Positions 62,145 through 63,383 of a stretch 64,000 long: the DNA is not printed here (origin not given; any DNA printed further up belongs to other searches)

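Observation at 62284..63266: Low-GC radical-SAM (twitch/partial-SPASM) gene wedged between trpB and trpA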

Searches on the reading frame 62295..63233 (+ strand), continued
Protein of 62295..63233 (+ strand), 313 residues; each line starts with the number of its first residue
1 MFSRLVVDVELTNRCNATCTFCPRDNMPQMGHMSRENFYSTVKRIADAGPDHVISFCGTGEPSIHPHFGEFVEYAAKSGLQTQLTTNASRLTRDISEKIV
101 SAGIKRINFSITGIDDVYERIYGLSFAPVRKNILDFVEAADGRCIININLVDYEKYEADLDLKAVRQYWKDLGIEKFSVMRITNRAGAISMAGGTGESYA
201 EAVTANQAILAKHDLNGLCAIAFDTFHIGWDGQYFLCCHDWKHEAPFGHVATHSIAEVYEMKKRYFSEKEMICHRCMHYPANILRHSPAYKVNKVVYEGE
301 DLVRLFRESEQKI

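Call 16: find_related_loci(query=A1, collection=genome_contigs, flank=6000)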
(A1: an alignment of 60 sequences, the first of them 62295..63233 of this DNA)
Query A1 (313 aa) in genome_contigs; peptide patterns used: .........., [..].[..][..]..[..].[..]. (x = any residue, [..] = any of these).
515 stretches matched a pattern; 445 encode a relative of the query (tblastn E <= 1e-3); the best 80 are kept; 80 distinct loci.
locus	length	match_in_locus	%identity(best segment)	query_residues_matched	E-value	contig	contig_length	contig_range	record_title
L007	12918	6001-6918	45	5-313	3e-96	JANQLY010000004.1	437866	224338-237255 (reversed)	MAG: Pseudomonadales bacterium isolate PL25a_bin.76 k99_1082477, whole genome shotgun sequence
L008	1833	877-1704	40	7-285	9e-72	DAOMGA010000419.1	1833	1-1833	MAG TPA_asm: Pseudomonadales bacterium isolate AMR_MDS_4988 NODE_34493_length_1833_cov_3.217660, whole genome shotgun se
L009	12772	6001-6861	39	7-304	1e-67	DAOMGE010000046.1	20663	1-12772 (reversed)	MAG TPA_asm: Pseudomonadales bacterium isolate AMR_MDS_4984 NODE_823_length_20663_cov_8.864713, whole genome shotgun seq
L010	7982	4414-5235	38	6-282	5e-65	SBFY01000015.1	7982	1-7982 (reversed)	MAG: Gammaproteobacteria bacterium isolate M0112 scaffold_1645_1, whole genome shotgun sequence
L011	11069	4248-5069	39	6-282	1e-64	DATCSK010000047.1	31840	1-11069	MAG TPA_asm: Pseudomonadales bacterium isolate SMAG_U7303 k141_198146, whole genome shotgun sequence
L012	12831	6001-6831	37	6-285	3e-64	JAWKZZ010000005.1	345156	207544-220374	MAG: Pseudomonadales bacterium isolate ABC1.141 ABC1.141.fa-5, whole genome shotgun sequence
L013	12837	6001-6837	39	3-285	8e-64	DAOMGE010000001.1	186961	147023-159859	MAG TPA_asm: Pseudomonadales bacterium isolate AMR_MDS_4984 NODE_9_length_186961_cov_9.255053, whole genome shotgun sequ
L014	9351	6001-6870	35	7-300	7e-64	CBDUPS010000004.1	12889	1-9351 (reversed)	MAG TPA_asm: uncultured Spongiibacteraceae bacterium isolate SRR22808125_concoct_36 genome assembly, contig: ERZ25043434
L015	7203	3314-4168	38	5-284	1e-63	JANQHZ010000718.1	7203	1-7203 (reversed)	MAG: Candidatus Binatia bacterium isolate PL24a_bin.3 k99_6573632, whole genome shotgun sequence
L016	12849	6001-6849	36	2-285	2e-63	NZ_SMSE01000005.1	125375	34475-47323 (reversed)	Seongchinamella unica strain GH4-78 contig5, whole genome shotgun sequence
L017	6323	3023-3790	42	4-262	3e-63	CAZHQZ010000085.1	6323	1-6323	MAG TPA_asm: uncultured Pseudomonadales bacterium isolate SRP263991_co5_282 genome assembly, contig: NODE_24518_length_6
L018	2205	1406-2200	38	7-274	5e-64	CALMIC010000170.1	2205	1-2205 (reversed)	MAG TPA_asm: uncultured Cellvibrionales bacterium isolate SRR8859111_bin.17_CONCOCT_v1.1_MAG genome assembly, contig: ER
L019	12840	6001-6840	36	2-282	1e-62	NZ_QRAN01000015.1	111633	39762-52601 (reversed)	Seongchinamella sediminis strain U0301 U0301_scaffold15, whole genome shotgun sequence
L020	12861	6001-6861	36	7-299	1e-62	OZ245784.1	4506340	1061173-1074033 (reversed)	MAG: Halioglobus sp. isolate 6e664e2f-5aea-400d-8426-2e5d5b195c48 genome assembly, chromosome: 1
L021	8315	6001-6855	37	5-284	3e-62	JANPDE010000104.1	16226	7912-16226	MAG: Haliea sp. isolate VAR_78_metabat_419 VAR_78_k141_1199794, whole genome shotgun sequence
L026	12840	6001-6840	36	7-287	2e-59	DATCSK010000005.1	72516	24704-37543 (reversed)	MAG TPA_asm: Pseudomonadales bacterium isolate SMAG_U7303 k141_71525, whole genome shotgun sequence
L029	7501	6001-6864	36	8-301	1e-58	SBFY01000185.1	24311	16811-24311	MAG: Gammaproteobacteria bacterium isolate M0112 scaffold_81_1, whole genome shotgun sequence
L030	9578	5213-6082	38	1-284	1e-58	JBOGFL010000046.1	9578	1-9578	MAG: Acidimicrobiia bacterium isolate M3-B2_metabat2.bin.34 k127_705873, whole genome shotgun sequence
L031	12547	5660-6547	35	8-307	1e-58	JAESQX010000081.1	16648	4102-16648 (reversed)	MAG: Gammaproteobacteria bacterium isolate NORP240 CoAssembly_1401514, whole genome shotgun sequence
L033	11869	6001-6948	35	5-313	4e-58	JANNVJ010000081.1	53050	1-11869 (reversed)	MAG: Haliea sp. isolate VAR_34_metabat_506 VAR_34_k141_3097793, whole genome shotgun sequence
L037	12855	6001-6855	35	5-284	7e-58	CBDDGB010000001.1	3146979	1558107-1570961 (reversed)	MAG: Halioglobus sp. isolate 8a618683-22f6-44b9-bb45-54b76d143a26 genome assembly, contig: contig_1, whole genome shotgu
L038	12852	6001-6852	38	7-284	7e-58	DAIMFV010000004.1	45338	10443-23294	MAG TPA_asm: Acidimicrobiales bacterium isolate CTOTU2458 NODE_353_length_45338_cov_4.897180, whole genome shotgun seque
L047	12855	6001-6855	35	5-284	1e-56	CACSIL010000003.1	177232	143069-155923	Halioglobus japonicus isolate BC5_1 genome assembly, contig: BC5_1_contig_11, whole genome shotgun sequence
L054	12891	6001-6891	35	8-308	7e-56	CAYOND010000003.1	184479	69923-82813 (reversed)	MAG TPA_asm: uncultured Pseudohongiella sp. isolate SRP134809_co1_327 genome assembly, contig: NODE_45_length_184479_cov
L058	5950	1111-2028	35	5-306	3e-56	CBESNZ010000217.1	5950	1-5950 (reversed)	MAG TPA_asm: uncultured Acidimicrobiales bacterium isolate SRR7614695_binner13_Refined_80 genome assembly, contig: ERZ25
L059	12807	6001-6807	34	5-276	8e-56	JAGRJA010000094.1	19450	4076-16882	MAG: Pseudomonadales bacterium isolate HKST-UBA235 k127_830898, whole genome shotgun sequence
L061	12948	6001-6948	34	5-313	2e-55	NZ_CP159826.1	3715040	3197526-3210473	Halioglobus sp. Uisw_031 chromosome, complete genome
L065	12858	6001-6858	36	7-287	3e-55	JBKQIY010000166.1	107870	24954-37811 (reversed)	MAG: Acidimicrobiia bacterium isolate BAr3G3H3I__bin_81 BAr3G3H3I_000000271951, whole genome shotgun sequence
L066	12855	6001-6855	35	5-284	4e-55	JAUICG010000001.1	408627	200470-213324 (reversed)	MAG: Gammaproteobacteria bacterium isolate 7_bin.18 NODE_40_length_408627_cov_1.865280, whole genome shotgun sequence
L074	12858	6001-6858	35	1-284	1e-54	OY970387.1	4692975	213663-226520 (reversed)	MAG: uncultured Acidimicrobiaceae bacterium isolate MFD05537.bin.c.3 genome assembly, chromosome: 1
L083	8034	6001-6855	35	5-284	2e-54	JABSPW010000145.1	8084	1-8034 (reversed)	MAG: Halioglobus sp. isolate DT_44 DT-Halioglobus-1_scaffold_148, whole genome shotgun sequence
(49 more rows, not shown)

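Call 24: search_protein_families(library=pfam, proteins=[L030:689-1429:+, L083:3893-5869:+, L037:1449-2222:+, L066:8818-9672:+, L047:7105-7554:+, L033:8516-10489:+, L061:1897-2868:-, L031:8276-9262:-, L031:5079-5468:-], max_evalue=0.001)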
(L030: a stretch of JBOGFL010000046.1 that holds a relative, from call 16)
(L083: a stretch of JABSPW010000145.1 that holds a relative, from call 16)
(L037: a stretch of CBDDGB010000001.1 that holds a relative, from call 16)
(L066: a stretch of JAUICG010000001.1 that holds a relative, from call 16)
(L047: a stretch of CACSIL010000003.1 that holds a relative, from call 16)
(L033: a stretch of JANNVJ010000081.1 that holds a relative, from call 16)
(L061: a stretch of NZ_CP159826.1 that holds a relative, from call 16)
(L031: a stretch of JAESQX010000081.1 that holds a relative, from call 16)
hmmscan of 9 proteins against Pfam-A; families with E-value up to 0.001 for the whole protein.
L030:689-1429:+ (247 aa): 1 family
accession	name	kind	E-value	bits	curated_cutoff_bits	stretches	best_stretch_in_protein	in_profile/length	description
PF05050.19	Methyltransf_21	-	1.1e-10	42.3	22.7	1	68-205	1-151/173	Methyltransferase FkbM domain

L083:3893-5869:+ (659 aa): 3 families
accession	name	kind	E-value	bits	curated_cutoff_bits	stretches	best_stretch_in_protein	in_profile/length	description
PF00884.28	Sulfatase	-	2.1e-51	175.5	25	1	51-354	1-299/301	Sulfatase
PF16347.10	SGSH_C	-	4.9e-15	56.5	29.3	1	311-388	8-86/154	N-sulphoglucosamine sulphohydrolase, C-terminal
PF01663.27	Phosphodiest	-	4.8e-07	30.1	23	0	55-115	3-61/342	Type I phosphodiesterase / nucleotide pyrophosphatase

L037:1449-2222:+ (258 aa): 1 family
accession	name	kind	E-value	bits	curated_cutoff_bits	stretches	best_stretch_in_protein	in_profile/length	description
PF05721.19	PhyH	-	8.2e-15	56.1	22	1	29-219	1-204/213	Phytanoyl-CoA dioxygenase (PhyH)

L066:8818-9672:+ (285 aa): 0 families

L047:7105-7554:+ (150 aa): 2 families
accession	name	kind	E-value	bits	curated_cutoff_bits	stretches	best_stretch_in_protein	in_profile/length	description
PF13577.12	SnoaL_4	-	5e-18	65.8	24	1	2-128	4-125/126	SnoaL-like domain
PF00866.24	Ring_hydroxyl_B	-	3.2e-05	24.5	27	1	68-133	74-138/144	Ring hydroxylating beta subunit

L033:8516-10489:+ (658 aa): 6 families
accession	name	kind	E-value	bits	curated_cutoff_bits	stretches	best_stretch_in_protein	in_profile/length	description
PF13561.12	adh_short_C2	-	1.2e-39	136.7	27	1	418-653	1-234/236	Enoyl-(Acyl carrier protein) reductase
PF00106.31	adh_short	-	1.4e-39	136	26.6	1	412-595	1-188/195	short chain dehydrogenase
PF00596.27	Aldolase_II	-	2.4e-17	63.8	22.2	1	23-219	5-182/183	Class II Aldolase and Adducin N-terminal domain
PF23441.1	SDR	-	5e-08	33.1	27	1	455-616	62-219/258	SDR-like rossmann domain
PF01370.27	Epimerase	-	0.00013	21.9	20.9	1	414-514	1-95/240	NAD dependent epimerase/dehydratase family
PF08659.16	KR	-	0.00035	21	22.6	1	414-527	3-125/180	KR domain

L061:1897-2868:- (324 aa): 0 families

L031:8276-9262:- (329 aa): 2 families
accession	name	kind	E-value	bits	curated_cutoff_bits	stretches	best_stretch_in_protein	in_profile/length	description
PF00535.33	Glycos_transf_2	-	9.9e-08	32.5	23.3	1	21-103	7-85/168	Glycosyl transferase family 2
PF10111.15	Glyco_tranf_2_2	-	1.1e-05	25.5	27.3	1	39-213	22-186/276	Glycosyltransferase like family 2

L031:5079-5468:- (130 aa): 1 family
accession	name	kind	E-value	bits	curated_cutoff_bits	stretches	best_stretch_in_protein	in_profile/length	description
PF08238.18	Sel1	-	0.00069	20.5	30.7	1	85-120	1-36/36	Sel1 repeat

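Call 28: search_protein_representatives(alignment_id=A1)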
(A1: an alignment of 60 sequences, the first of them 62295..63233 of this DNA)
Query: 60 sequences, 327 profile positions. Proteins with E-value up to 0.001 (for the whole library): 65300; up to 1e-10: 19300; up to 1e-30: 710. The best 150 are listed.
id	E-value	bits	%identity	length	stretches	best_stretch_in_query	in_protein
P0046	1.2e-119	415.7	-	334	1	4-318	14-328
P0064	1.7e-117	408.6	-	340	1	5-321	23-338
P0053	5.1e-117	407.0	-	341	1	6-324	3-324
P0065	8.0e-117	406.3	-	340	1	6-312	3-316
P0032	3.7e-115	400.9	-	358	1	7-320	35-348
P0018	6.4e-114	396.8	-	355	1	8-323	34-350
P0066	9.9e-112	389.6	-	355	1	8-318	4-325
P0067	3.9e-111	387.7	-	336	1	7-320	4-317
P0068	2.0e-109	382.0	-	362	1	6-320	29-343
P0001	2.7e-108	378.3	-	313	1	7-308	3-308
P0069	8.3e-106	370.1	-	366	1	9-322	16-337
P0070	2.9e-105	368.3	-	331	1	9-309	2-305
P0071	4.6e-105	367.7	-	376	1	7-300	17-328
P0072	9.4e-105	366.7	-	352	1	9-318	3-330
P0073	1.4e-103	362.8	-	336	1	5-310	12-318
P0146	3.3e-47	177.5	-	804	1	6-284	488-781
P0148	7.1e-47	176.4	-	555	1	6-283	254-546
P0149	1.3e-46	175.6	-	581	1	8-279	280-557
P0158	1.1e-45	172.6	-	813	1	7-281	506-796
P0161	3.5e-45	170.9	-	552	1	8-277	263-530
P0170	4.3e-44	167.3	-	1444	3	11-167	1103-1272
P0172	5.4e-44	167.0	-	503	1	7-281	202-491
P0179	2.0e-43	165.1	-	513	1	4-278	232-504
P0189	2.5e-42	161.5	-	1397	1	8-281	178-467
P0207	2.9e-41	158.0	-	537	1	9-279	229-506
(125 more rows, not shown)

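Call 29: search_protein_families(library=pfam, proteins=[P0146, P0158, P0148, P0149, P0172, P0179, P0189, P0170, P0207, P0161], max_evalue=0.001)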
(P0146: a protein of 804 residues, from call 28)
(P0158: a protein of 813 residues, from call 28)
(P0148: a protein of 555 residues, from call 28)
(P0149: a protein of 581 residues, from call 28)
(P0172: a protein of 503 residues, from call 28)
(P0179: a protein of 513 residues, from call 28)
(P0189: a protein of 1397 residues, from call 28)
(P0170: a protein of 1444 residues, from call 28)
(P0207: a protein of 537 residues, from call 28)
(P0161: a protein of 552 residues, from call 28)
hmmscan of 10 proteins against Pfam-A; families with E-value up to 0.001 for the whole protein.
P0146 (804 aa): 5 families
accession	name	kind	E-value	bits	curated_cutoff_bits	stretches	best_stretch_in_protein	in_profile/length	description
PF04055.27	Radical_SAM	-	9e-21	75.2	29.5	1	496-656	2-164/166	Radical SAM superfamily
PF00535.33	Glycos_transf_2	-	1.2e-12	48.5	23.3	1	224-371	10-164/168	Glycosyl transferase family 2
PF13641.12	Glyco_tranf_2_3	-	1.9e-09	38.3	27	1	213-328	2-119/230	Glycosyltransferase like family 2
PF13186.11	SPASM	-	4.3e-07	30.6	21.5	1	715-775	1-67/67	Iron-sulfur cluster-binding domain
PF13632.12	Glyco_trans_2_3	-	2.5e-05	24.6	27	1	298-418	2-129/198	Glycosyl transferase family group 2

P0158 (813 aa): 4 families
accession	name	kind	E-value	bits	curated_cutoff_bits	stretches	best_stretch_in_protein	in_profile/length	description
PF00535.33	Glycos_transf_2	-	7.6e-17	62.2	23.3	1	232-389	1-166/168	Glycosyl transferase family 2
PF04055.27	Radical_SAM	-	1.1e-16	61.9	29.5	1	513-674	2-164/166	Radical SAM superfamily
PF13186.11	SPASM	-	5.1e-06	27.1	21.5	1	733-793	1-67/67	Iron-sulfur cluster-binding domain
PF13641.12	Glyco_tranf_2_3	-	0.00023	21.7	27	0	229-352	1-120/230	Glycosyltransferase like family 2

P0148 (555 aa): 4 families
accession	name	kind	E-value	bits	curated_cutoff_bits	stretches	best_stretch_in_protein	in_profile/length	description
PF04055.27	Radical_SAM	-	1.4e-15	58.3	29.5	1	262-393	2-139/166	Radical SAM superfamily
PF00535.33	Glycos_transf_2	-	1.4e-10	41.8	23.3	1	2-85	22-104/168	Glycosyl transferase family 2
PF13186.11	SPASM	-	7.7e-06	26.5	21.5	1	481-541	1-67/67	Iron-sulfur cluster-binding domain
PF10111.15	Glyco_tranf_2_2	-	0.00032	20.7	27.3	1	23-148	41-185/276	Glycosyltransferase like family 2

P0149 (581 aa): 3 families
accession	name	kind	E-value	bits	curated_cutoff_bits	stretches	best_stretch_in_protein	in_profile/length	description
PF04055.27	Radical_SAM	-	3.2e-20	73.4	29.5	1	285-444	1-164/166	Radical SAM superfamily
PF13186.11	SPASM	-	9.5e-07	29.5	21.5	1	503-556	7-67/67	Iron-sulfur cluster-binding domain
PF13353.11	Fer4_12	-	4.3e-06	27.5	22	1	289-376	13-103/137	4Fe-4S single cluster domain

P0172 (503 aa): 20 families
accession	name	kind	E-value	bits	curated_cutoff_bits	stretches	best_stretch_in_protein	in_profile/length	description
PF07719.23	TPR_2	-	1.8e-32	109.2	27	3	144-174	3-33/34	Tetratricopeptide repeat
PF00515.34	TPR_1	-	1.6e-29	101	27.8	3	143-173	2-32/34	Tetratricopeptide repeat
PF13414.12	TPR_11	-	2.3e-29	101.2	26.8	3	53-86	7-40/42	TPR repeat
PF13432.12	TPR_16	-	4e-21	75.5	32.7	3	112-175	1-64/65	Tetratricopeptide repeat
PF13431.12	TPR_17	-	4.1e-21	73.9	24.4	0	97-127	2-32/34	Tetratricopeptide repeat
PF04055.27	Radical_SAM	-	1.1e-18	68.4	29.5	1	209-369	2-164/166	Radical SAM superfamily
PF14559.12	TPR_19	-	4.1e-17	62.7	25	2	54-111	5-62/68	Tetratricopeptide repeat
PF13176.12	TPR_7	-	1.3e-16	59.7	27.9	1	145-174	2-33/36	Tetratricopeptide repeat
PF13428.12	TPR_14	-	1.7e-16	59.5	23.5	0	146-183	5-42/44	Tetratricopeptide repeat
PF13181.12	TPR_8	-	1.6e-13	50.1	25.7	0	42-71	3-32/34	Tetratricopeptide repeat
PF13424.12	TPR_12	-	2.7e-13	50.3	30.1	2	108-172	2-75/77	Tetratricopeptide repeat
PF13174.12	TPR_6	-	7.6e-11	42.4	26.3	0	148-173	6-31/33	Tetratricopeptide repeat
PF13371.12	TPR_9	-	7.9e-11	42.3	35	1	53-109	8-64/73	Tetratricopeptide repeat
PF23914.1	TPR_CcmH_CycH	-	1.2e-08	35.4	42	0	23-88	33-98/158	Cytochrome c-type biogenesis protein H TPR domain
PF24575.1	TPR_Slam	-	1.5e-06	29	35.2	0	52-93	59-100/104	Surface lipoprotein assembly modifier, N-terminal TPR repeats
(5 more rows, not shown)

P0179 (513 aa): 3 families
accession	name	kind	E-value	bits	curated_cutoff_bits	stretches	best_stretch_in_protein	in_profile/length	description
PF04055.27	Radical_SAM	-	2.3e-20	73.9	29.5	1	241-398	1-158/166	Radical SAM superfamily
PF13186.11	SPASM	-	3.1e-07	31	21.5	1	444-504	1-67/67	Iron-sulfur cluster-binding domain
PF06722.18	EryCIII-like_C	-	3.6e-05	24.2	31.7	1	84-145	38-98/145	Erythromycin biosynthesis protein CIII-like, C-terminal domain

P0189 (1397 aa): 22 families
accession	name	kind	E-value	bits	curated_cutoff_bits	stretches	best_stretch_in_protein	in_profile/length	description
PF07719.23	TPR_2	-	5.3e-65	210.7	27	4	119-149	3-33/34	Tetratricopeptide repeat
PF00515.34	TPR_1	-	1.9e-63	208.3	27.8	3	785-815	3-33/34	Tetratricopeptide repeat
PF13432.12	TPR_16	-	9.8e-52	173.4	32.7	10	529-590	3-64/65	Tetratricopeptide repeat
PF13414.12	TPR_11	-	6.1e-47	157.5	26.8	3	564-605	1-42/42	TPR repeat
PF13181.12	TPR_8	-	4.4e-43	142.2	25.7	1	785-815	3-33/34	Tetratricopeptide repeat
PF13428.12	TPR_14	-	5.2e-39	129.1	23.5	2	787-826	5-44/44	Tetratricopeptide repeat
PF14559.12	TPR_19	-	1.3e-38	131.6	25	4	725-769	1-45/68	Tetratricopeptide repeat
PF13176.12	TPR_7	-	2.7e-38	127.2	27.9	0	51-80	1-32/36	Tetratricopeptide repeat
PF13424.12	TPR_12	-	2.1e-35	121.2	30.1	3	784-847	4-75/77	Tetratricopeptide repeat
PF03704.23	BTAD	-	4.8e-26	92.3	22.1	2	593-652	64-123/146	Bacterial transcriptional activator domain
PF13431.12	TPR_17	-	9.2e-23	79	24.4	0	839-870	1-32/34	Tetratricopeptide repeat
PF13174.12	TPR_6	-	7.5e-21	73.7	26.3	0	719-746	4-31/33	Tetratricopeptide repeat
PF13371.12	TPR_9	-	4.1e-19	68.8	35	1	91-166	3-72/73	Tetratricopeptide repeat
PF23914.1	TPR_CcmH_CycH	-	5.2e-19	69.1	42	3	712-807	47-145/158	Cytochrome c-type biogenesis protein H TPR domain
PF04055.27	Radical_SAM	-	2.9e-18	67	29.5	1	184-346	2-165/166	Radical SAM superfamily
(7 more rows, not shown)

P0170 (1444 aa): 4 families
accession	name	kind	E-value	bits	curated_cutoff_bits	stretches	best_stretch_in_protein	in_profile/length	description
PF04055.27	Radical_SAM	-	1.1e-55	188.7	29.5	3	704-874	3-166/166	Radical SAM superfamily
PF13186.11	SPASM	-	2.3e-37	127.6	21.5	3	387-457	1-67/67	Iron-sulfur cluster-binding domain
PF13353.11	Fer4_12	-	1e-10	42.5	22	0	707-803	14-110/137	4Fe-4S single cluster domain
PF03422.21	CBM_6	-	0.00016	22.4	28.9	1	525-610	21-107/125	Carbohydrate binding module (family 6)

P0207 (537 aa): 1 family
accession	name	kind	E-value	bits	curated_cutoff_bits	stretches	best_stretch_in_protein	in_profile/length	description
PF04055.27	Radical_SAM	-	7.5e-20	72.2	29.5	1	233-388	1-159/166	Radical SAM superfamily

P0161 (552 aa): 2 families
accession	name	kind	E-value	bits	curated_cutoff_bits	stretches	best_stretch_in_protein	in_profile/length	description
PF04055.27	Radical_SAM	-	3.8e-18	66.6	29.5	1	268-406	1-140/166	Radical SAM superfamily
PF13692.12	Glyco_trans_1_4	-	8e-05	23.4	27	1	13-62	90-139/142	Glycosyl transferases group 1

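Call 32: find_homologous_proteins(query=L001:1680-2465:+, max_evalue=1e-60)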
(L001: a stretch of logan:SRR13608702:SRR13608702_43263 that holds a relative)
Query L001:1680-2465:+ (262 aa): 7989 proteins with E <= 1e-60 among 8000 candidates; the best 120 are listed.
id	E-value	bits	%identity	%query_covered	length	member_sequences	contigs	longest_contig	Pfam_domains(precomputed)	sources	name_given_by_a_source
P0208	2.2e-163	559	100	100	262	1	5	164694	PF00290.27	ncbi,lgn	-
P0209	1.3e-139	481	85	100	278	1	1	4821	PF00290.27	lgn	-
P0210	7.8e-139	479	86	100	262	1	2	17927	PF00290.27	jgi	jgi:tryptophan synthase alpha chain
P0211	3.6e-138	477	85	100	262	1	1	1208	PF00290.27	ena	-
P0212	8.3e-137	472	84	100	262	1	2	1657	PF00290.27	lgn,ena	-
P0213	1.2e-136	472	84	100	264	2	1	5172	PF00290.27,PF01884.24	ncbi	-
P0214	2.1e-136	471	84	100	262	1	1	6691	PF00290.27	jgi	jgi:tryptophan synthase alpha chain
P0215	2.8e-136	471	85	100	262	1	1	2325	PF00290.27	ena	-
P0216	3.2e-136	470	83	100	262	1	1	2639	PF00290.27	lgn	-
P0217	3.3e-136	470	85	94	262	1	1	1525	PF00290.27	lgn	-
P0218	4.6e-136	470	84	100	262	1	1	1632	PF00290.27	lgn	-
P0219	6.1e-136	469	84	100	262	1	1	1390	PF00290.27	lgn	-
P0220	6.3e-136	469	84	100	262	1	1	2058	PF00290.27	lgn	-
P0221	6.7e-136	469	84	100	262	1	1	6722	PF00290.27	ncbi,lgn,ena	-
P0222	1.8e-135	468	84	100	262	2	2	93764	PF00290.27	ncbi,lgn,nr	ncbi:MAG TPA: tryptophan synthase subunit alpha [Pseudomonadales bacterium]|nr:tryptophan synthase s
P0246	2.7e-130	451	84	97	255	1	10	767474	PF00290.27,PF01884.24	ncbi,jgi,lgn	ncbi:MAG: tryptophan synthase subunit alpha [Pseudomonadales bacterium]|jgi:tryptophan synthase alph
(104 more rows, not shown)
